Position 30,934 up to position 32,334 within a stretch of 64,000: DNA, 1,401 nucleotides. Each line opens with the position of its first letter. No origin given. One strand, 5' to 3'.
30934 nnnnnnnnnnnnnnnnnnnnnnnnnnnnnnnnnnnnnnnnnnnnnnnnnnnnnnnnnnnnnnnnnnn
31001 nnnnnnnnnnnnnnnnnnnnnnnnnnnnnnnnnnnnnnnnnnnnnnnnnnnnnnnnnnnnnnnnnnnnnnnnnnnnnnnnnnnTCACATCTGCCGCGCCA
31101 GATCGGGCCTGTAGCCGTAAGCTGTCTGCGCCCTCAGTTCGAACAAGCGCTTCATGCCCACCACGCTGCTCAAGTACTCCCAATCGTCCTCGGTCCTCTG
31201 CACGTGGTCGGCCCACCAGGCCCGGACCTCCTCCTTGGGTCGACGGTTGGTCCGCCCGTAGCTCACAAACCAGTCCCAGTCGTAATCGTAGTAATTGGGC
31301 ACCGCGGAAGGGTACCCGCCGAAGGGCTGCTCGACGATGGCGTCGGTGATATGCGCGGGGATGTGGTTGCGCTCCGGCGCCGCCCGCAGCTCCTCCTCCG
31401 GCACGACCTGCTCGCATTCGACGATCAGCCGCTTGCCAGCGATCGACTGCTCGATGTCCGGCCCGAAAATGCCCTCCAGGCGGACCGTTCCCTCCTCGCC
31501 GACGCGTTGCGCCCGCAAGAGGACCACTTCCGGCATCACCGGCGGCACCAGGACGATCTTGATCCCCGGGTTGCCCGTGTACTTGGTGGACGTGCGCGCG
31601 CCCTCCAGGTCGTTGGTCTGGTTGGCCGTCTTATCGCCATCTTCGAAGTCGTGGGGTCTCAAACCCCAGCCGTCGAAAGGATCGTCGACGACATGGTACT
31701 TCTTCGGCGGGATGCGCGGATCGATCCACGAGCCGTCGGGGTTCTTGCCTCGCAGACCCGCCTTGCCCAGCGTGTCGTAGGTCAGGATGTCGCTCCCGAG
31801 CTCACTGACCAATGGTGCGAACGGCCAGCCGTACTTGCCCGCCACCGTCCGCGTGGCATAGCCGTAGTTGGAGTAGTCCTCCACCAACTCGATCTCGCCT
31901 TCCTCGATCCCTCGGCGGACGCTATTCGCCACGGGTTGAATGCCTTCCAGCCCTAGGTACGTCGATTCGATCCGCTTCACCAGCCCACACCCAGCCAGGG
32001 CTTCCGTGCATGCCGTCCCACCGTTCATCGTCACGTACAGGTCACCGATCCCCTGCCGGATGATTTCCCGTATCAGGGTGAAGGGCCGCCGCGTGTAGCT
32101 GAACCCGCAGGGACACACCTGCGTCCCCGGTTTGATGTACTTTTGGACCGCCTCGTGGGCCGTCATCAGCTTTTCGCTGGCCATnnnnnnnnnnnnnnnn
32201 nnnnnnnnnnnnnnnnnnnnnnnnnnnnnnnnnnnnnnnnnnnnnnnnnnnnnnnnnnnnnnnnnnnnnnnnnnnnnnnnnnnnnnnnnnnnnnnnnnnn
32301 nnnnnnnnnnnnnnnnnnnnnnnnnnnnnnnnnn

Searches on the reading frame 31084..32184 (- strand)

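Call 44: search_protein_families(library=pfam, proteins=[window:31084-32184:-], max_evalue=0.001)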
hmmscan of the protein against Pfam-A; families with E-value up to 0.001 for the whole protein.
window:31084-32184:- (366 aa): 1 family
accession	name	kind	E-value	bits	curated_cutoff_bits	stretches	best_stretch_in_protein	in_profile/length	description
PF01144.29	CoA_trans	-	2.4e-18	66.8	23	1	7-286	2-217/217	Coenzyme A transferase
